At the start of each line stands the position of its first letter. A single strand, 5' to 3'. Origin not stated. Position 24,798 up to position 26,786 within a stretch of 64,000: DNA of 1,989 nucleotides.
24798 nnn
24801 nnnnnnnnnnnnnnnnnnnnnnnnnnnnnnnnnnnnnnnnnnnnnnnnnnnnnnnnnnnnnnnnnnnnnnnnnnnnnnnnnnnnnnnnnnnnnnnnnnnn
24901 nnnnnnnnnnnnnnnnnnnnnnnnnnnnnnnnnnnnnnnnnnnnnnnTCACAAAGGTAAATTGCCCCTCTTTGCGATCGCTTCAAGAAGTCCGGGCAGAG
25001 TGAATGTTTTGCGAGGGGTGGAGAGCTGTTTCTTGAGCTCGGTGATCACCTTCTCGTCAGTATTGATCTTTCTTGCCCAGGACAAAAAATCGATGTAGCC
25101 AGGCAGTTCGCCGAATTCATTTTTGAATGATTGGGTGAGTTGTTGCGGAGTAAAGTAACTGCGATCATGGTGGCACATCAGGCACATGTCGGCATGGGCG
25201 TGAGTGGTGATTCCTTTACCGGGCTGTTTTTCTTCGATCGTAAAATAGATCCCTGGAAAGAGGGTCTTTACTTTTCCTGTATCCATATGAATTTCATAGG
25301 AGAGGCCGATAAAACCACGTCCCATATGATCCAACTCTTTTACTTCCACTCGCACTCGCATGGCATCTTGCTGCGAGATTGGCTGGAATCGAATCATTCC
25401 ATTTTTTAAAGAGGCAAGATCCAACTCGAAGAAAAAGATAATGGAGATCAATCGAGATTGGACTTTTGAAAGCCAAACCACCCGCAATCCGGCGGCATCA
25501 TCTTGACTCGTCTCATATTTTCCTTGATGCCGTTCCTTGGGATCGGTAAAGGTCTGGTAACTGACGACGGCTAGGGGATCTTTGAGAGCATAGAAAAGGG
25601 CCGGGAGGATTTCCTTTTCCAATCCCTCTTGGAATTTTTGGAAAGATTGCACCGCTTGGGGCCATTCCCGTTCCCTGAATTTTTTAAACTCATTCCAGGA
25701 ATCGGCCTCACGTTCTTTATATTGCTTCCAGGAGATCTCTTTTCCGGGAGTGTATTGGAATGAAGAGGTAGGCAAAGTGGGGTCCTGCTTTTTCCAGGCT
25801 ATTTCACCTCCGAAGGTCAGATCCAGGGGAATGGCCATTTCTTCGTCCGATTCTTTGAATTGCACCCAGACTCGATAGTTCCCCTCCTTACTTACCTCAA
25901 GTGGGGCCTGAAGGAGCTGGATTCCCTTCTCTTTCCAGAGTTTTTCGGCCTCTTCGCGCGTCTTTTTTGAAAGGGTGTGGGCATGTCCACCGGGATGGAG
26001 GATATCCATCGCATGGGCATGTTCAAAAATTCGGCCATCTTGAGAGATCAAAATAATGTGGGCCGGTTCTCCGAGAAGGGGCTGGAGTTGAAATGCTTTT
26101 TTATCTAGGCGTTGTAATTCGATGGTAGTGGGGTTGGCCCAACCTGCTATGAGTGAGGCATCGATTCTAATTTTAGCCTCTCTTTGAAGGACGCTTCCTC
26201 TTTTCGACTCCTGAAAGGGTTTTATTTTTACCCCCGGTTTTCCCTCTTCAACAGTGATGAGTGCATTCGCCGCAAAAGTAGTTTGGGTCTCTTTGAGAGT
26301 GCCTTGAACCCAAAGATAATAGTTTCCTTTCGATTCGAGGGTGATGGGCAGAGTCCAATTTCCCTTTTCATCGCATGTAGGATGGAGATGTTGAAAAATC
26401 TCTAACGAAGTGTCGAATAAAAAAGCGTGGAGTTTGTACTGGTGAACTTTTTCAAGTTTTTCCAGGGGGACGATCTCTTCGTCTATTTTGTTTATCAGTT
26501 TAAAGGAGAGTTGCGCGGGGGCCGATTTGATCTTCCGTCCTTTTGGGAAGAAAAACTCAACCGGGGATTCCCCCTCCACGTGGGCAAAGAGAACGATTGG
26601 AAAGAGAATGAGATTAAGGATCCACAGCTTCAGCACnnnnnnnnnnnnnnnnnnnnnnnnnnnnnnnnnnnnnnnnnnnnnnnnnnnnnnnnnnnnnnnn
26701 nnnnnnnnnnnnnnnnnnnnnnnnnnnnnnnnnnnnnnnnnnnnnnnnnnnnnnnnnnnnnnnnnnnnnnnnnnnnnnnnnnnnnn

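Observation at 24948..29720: A tightly coupled six-gene operon of secreted unknown proteins starts with a PSCyt1-type cytochrome c and ends with a CxxCH protein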

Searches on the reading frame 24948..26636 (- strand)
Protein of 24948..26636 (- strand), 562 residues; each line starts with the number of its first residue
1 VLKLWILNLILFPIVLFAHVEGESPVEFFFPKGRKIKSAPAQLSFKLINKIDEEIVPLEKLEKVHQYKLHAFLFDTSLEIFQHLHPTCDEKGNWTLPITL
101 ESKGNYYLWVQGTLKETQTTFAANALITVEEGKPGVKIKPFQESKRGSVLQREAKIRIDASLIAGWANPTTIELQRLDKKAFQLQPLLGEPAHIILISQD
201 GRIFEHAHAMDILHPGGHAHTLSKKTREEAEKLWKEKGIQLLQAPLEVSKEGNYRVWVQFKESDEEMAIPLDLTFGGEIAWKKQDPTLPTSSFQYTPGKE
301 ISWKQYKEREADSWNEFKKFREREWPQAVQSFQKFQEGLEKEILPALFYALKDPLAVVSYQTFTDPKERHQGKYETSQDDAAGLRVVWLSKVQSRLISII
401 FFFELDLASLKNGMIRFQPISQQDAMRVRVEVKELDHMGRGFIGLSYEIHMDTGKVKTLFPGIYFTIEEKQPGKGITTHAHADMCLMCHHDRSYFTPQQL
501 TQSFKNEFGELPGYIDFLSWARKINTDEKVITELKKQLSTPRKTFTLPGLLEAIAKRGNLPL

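Call 3: search_protein_families(library=pfam, proteins=[window:24948-26636:-], max_evalue=1)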
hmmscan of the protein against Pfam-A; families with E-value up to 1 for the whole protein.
window:24948-26636:- (562 aa): 1 family
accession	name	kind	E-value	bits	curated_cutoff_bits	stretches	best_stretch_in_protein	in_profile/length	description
PF10678.14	DUF2492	-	0.097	13.4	27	1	478-510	3-34/77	Protein of unknown function (DUF2492)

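Call 4: search_protein_families(library=ncbifam, proteins=[window:24948-26636:-], max_evalue=1)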
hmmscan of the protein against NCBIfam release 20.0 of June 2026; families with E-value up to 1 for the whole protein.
window:24948-26636:- (562 aa): 3 families
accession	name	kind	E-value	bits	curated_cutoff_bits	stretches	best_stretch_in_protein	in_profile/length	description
TIGR03853.1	matur_matur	hypoth_equivalog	0.11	12.9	65.7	1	478-510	2-33/77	YecH family metal-binding protein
NF011618.0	PRK15044.1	equivalog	0.18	11.1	423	1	485-532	156-199/295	invasion transcriptional regulator HilC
NF038126.1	PEP_CTERM_FxDxF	subfamily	0.19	12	50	1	87-125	97-137/165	FxDxF family PEP-CTERM protein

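Call 10: list_cluster_members(proteins=[P0001, window:24948-26636:-, window:28699-29349:-, window:29346-29684:-, window:26614-27258:-, window:27255-27647:-])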
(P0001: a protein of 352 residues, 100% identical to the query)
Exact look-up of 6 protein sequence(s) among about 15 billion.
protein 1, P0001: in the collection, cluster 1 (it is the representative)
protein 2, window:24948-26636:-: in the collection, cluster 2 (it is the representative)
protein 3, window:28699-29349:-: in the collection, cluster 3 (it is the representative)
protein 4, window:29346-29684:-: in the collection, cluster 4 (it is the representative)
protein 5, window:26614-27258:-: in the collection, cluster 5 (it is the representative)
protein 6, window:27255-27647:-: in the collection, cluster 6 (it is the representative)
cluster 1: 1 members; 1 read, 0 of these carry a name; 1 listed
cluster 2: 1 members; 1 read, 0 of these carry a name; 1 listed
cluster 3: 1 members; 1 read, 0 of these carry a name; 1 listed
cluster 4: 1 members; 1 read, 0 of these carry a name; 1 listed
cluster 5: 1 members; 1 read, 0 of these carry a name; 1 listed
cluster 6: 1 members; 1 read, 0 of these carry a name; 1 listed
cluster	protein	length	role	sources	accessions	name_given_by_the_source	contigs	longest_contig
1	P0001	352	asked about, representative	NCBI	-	-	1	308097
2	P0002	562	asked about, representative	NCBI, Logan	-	-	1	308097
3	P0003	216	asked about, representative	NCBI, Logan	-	-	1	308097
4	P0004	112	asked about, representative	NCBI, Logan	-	-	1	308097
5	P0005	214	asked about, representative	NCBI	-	-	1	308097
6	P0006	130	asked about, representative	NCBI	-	-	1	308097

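Call 18: search_solved_structures(query=window:24948-26636:-, max_evalue=10)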
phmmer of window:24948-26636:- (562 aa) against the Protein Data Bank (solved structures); distinct sequences matched with E-value up to 10: 1.
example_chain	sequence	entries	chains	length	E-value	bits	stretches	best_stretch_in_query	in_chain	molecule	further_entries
6tjd_A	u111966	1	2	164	1.9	10.1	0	168-204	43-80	Cake4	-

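Call 23: search_protein_representatives(protein=window:24948-26636:-)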
Query: 562 residues. Proteins with E-value up to 0.001 (for the whole library): 737; up to 1e-10: 66; up to 1e-30: 4. The best 150 are listed.
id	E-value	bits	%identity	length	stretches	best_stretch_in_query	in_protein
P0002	0.0e+00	1288.7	100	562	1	1-562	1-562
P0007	4.7e-90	319.2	38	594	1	13-557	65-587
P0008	1.3e-48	182.4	43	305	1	283-557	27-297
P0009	1.7e-31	125.9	41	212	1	356-557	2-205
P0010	1.7e-27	112.7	33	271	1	294-556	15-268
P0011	5.6e-23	97.8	31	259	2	23-211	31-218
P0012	2.1e-22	95.9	34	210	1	58-212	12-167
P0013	1.8e-21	92.8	35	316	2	11-210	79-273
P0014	2.2e-21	92.5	30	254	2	14-211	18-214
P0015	5.0e-21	91.3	32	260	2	17-216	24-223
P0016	8.4e-21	90.6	30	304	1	23-273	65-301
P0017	4.2e-20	88.3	35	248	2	37-211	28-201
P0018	1.9e-19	86.1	30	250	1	12-216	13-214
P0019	2.7e-19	85.6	30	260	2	10-215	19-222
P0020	3.1e-19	85.4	28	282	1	18-215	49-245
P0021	4.5e-19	84.9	30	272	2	4-211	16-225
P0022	6.7e-19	84.3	34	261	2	59-213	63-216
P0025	8.0e-18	80.8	31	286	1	294-557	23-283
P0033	5.7e-16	74.6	29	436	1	22-213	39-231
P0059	4.8e-12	61.7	24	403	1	58-276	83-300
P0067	2.9e-11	59.1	32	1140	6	478-525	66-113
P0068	2.9e-11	59.1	28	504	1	40-275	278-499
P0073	1.3e-10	57.0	29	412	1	30-271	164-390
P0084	9.4e-10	54.1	31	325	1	288-557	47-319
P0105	6.2e-09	51.4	26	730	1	29-219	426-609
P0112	9.9e-09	50.7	33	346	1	295-556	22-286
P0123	1.8e-08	49.9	27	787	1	42-220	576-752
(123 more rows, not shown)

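Call 24: search_protein_families(library=pfam, proteins=[P0007, P0008, P0010, P0011, P0013, P0033, P0067, P0068, P0105, P0123], max_evalue=0.01)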
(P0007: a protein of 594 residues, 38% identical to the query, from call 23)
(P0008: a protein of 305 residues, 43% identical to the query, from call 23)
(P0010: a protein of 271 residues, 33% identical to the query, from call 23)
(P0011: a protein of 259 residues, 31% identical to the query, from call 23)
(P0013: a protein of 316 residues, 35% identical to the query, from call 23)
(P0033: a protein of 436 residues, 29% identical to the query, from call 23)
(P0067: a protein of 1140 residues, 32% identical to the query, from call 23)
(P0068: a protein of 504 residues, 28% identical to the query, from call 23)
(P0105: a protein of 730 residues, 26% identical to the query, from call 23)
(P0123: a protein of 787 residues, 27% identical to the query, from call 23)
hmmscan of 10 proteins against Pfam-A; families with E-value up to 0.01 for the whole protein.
P0007 (594 aa): 1 family
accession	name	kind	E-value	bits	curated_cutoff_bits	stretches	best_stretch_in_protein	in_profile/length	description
PF11611.13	DUF4352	-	0.0045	17.7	25.9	0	153-224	32-108/122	Domain of unknown function (DUF4352)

P0008 (305 aa): 0 families

P0010 (271 aa): 0 families

P0011 (259 aa): 0 families

P0013 (316 aa): 0 families

P0033 (436 aa): 0 families

P0067 (1140 aa): 5 families
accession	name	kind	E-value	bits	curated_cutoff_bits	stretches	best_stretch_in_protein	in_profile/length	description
PF12645.13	HTH_16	-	1e-09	38.8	22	0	232-250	28-46/65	Helix-turn-helix domain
PF15072.12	HROB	-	2e-08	34.5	30.8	0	230-250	15-37/85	Homologous recombination OB-fold protein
PF13949.11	ALIX_LYPXL_bnd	-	2.8e-06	27.3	30.8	0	84-120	69-105/295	ALIX V-shaped domain binding to HIV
PF20037.4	DUF6440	-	3.6e-05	23.9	26.5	0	6-23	35-52/53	Family of unknown function (DUF6440)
PF21011.2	CetZ_C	-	0.00044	20.2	21.6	0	442-468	36-62/180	Tubulin-like CetZ, C-terminal domain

P0068 (504 aa): 0 families

P0105 (730 aa): 1 family
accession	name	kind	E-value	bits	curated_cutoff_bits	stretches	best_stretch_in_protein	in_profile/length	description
PF02683.22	DsbD_TM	-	2.4e-07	30.7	27.1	1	68-236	8-183/219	Cytochrome C biogenesis protein transmembrane domain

P0123 (787 aa): 4 families
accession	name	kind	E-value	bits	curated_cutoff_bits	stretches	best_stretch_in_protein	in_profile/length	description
PF18911.6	PKD_4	-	9.9e-13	48.4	27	1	80-116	31-66/85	PKD domain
PF01794.25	Ferric_reduct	-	1e-06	29.2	28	1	351-466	5-120/121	Ferric reductase like transmembrane component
PF00801.26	PKD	-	2.1e-06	28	23.5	1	79-115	19-62/80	PKD domain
PF13115.11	YtkA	-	0.00035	21.6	25.9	0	557-642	6-84/85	YtkA-like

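Call 26: find_encoding_contigs(protein=P0007, flank=10000, max_places=6)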
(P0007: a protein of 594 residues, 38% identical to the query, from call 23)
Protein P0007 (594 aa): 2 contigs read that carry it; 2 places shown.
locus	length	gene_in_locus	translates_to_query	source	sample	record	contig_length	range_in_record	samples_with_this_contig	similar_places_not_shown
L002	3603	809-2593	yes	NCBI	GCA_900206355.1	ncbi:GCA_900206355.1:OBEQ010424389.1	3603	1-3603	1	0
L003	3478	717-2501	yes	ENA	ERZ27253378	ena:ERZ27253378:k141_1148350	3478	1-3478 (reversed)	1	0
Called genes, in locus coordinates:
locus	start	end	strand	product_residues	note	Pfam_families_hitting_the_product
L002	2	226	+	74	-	?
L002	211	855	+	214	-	-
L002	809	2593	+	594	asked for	-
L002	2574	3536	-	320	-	PF01380:SIS, PF00571:CBS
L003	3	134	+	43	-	?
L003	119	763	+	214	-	-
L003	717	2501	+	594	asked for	-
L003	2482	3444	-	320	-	PF01380:SIS, PF00571:CBS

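Call 38: find_encoding_contigs(protein=P0008, flank=10000, max_places=4)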
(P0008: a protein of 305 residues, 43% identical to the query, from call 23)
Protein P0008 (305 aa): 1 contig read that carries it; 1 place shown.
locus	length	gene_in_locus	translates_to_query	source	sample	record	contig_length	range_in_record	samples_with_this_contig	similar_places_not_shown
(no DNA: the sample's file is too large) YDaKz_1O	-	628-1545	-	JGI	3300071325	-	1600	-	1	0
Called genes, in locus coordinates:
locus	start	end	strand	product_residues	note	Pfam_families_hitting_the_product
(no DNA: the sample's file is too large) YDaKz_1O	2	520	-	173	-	?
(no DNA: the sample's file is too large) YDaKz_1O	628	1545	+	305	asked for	-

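Call 39: find_encoding_contigs(protein=P0010, flank=10000, max_places=4)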
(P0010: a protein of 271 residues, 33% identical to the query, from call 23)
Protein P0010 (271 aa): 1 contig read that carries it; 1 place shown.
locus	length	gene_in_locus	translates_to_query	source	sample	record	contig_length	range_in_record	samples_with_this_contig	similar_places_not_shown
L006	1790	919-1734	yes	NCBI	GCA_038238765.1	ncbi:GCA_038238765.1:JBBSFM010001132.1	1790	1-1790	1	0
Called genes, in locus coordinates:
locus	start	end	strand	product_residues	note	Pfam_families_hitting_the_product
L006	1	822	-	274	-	?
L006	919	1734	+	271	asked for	-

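Call 40: find_encoding_contigs(protein=P0025, flank=10000, max_places=4)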
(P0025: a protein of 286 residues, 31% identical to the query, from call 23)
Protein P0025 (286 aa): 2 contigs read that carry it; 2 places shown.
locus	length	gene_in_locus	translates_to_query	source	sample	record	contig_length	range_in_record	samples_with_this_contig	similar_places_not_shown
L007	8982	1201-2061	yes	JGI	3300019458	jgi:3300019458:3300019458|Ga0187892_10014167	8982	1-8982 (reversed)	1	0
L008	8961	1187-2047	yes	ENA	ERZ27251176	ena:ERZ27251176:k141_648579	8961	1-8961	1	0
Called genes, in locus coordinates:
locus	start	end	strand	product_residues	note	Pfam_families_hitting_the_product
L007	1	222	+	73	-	?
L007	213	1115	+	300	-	-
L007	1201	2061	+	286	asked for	-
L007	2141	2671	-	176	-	-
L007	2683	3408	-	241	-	-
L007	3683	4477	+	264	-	PF00656:Peptidase_C14, PF01650:Peptidase_C13 (weak)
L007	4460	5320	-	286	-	PF00950:ABC-3, PF01032:FecCD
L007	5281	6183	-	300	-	PF01297:ZnuA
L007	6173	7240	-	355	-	-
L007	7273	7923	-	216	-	PF01902:Diphthami_syn_2_N, PF28410:Diphthami_syn_2_C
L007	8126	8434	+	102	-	-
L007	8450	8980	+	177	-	?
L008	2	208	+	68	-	?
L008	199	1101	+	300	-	-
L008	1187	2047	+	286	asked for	-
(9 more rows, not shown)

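Call 45: search_protein_families(library=ncbifam, proteins=[P0011, P0013, P0016, P0020, P0033, P0059, P0068, P0073, P0105, P0123], max_evalue=0.01)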
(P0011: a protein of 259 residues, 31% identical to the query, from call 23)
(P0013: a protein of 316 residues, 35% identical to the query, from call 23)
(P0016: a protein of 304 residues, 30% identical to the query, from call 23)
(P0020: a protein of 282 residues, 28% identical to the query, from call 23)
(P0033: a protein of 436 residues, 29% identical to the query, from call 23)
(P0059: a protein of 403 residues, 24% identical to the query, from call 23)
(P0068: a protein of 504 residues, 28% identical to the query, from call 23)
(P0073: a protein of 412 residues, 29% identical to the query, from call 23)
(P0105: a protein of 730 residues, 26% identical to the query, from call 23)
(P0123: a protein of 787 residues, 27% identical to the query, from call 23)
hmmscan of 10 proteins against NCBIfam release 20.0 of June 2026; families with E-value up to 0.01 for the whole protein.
P0011 (259 aa): 0 families

P0013 (316 aa): 0 families

P0016 (304 aa): 0 families

P0020 (282 aa): 0 families

P0033 (436 aa): 0 families

P0059 (403 aa): 0 families

P0068 (504 aa): 0 families

P0073 (412 aa): 0 families

P0105 (730 aa): 3 families
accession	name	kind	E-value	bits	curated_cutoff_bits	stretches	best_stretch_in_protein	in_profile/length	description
NF045694.1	seleno_TsoB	exception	6e-09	34.5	805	1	68-272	188-392/572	rhodanese/DsbD fusion-like selenoprotein TsoB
NF001419.0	PRK00293.1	subfamily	7.3e-06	24.8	330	1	61-248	167-359/574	protein-disulfide reductase DsbD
NF006749.0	PRK09272.1-2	subfamily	0.00036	20.7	119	1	23-122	17-106/116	hypothetical protein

P0123 (787 aa): 3 families
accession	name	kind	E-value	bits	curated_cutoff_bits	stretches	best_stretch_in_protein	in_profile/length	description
NF003831.1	PRK05419.1-2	equivalog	9.5e-12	44.9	130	1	308-480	9-175/212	protein-methionine-sulfoxide reductase heme-binding subunit MsrQ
NF040998.1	MamZ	equivalog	6.8e-10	38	650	1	380-495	502-615/633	magnetosome biogenesis transporter MamZ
TIGR00864.1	PCC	subfamily_domain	0.00048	16.6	1861.4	1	85-118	1088-1121/2700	polycystin cation channel protein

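Call 48: find_encoding_contigs(protein=P0084, flank=10000, max_places=3)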
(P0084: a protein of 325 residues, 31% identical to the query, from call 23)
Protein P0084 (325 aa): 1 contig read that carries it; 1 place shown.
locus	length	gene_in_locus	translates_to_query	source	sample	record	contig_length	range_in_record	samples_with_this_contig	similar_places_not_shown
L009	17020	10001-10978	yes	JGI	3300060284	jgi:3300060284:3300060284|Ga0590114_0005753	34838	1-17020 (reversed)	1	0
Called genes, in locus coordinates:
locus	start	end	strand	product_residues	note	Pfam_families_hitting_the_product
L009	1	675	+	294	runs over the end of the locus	PF01882:DUF58, PF13519:VWA_2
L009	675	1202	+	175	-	-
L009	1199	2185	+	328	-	PF07584:BatA (weak), PF00092:VWA, PF13519:VWA_2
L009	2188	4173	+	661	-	PF00092:VWA, PF13519:VWA_2, PF14559:TPR_19 (weak), PF00515:TPR_1 (weak), PF13424:TPR_12, PF00515:TPR_1, PF07719:TPR_2, PF13414:TPR_11, +9 more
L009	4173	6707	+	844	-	PF13584:BatD, PF13414:TPR_11 (faint), PF00515:TPR_1 (faint), PF07719:TPR_2 (faint), PF13432:TPR_16 (faint)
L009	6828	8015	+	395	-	-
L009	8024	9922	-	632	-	PF12969:DUF3857, PF01841:Transglut_core (weak)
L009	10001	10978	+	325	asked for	-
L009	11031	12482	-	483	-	PF02518:HATPase_c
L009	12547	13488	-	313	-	PF00892:EamA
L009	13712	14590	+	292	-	-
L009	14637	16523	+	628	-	-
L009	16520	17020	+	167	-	?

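Call 49: find_encoding_contigs(protein=P0112, flank=10000, max_places=3)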
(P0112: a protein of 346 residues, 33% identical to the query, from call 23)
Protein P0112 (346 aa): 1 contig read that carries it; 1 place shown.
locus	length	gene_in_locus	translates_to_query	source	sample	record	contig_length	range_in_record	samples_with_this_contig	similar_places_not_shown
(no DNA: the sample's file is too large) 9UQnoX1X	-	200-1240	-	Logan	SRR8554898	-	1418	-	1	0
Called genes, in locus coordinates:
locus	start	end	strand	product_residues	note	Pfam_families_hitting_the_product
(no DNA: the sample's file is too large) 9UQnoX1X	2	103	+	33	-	?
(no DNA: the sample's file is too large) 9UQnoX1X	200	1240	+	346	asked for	-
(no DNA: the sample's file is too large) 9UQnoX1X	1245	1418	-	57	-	?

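Call 54: search_protein_families(library=pfam, alignment_id=A3, max_evalue=0.01)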
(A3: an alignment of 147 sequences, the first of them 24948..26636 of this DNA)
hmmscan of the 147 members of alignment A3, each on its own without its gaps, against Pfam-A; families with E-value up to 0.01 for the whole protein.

A. member 1, window:24948-26636:- (562 aa): 0 families

B. families by the number of members that match (of 147 scanned): 22 families
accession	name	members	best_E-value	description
PF13115.11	YtkA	27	1.9e-08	YtkA-like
PF19335.5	HMBD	10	8.3e-13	Heavy metal binding domain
PF13473.12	Cupredoxin_1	8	2.1e-20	Cupredoxin-like domain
PF00801.26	PKD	2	0.00016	PKD domain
PF00630.25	Filamin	2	0.0002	Filamin/ABP280 repeat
PF23265.1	Ig-like_KY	2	0.0028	KY-like, immunoglobulin-like domain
PF04945.19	YHS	1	1.2e-21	YHS domain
PF14342.11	DUF4396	1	1.1e-11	Domain of unknown function (DUF4396)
PF10670.15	DUF4198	1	1.7e-05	Domain of unknown function (DUF4198)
PF24273.1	TRASH_HVO_1752_C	1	0.00012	HVO_1752, C-terminal TRASH domain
PF16195.10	UBA2_C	1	0.00041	SUMO-activating enzyme subunit 2 C-terminus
PF23616.1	Ig_GEX2_N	1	0.00048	GEX2 N-terminal Ig-like domain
PF10651.15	BppU_N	1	0.0011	BppU N-terminal domain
PF07222.17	PBP_sp32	1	0.002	Proacrosin binding protein sp32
PF25275.1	Golvesin_C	1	0.0021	Golvesin C-terminal domain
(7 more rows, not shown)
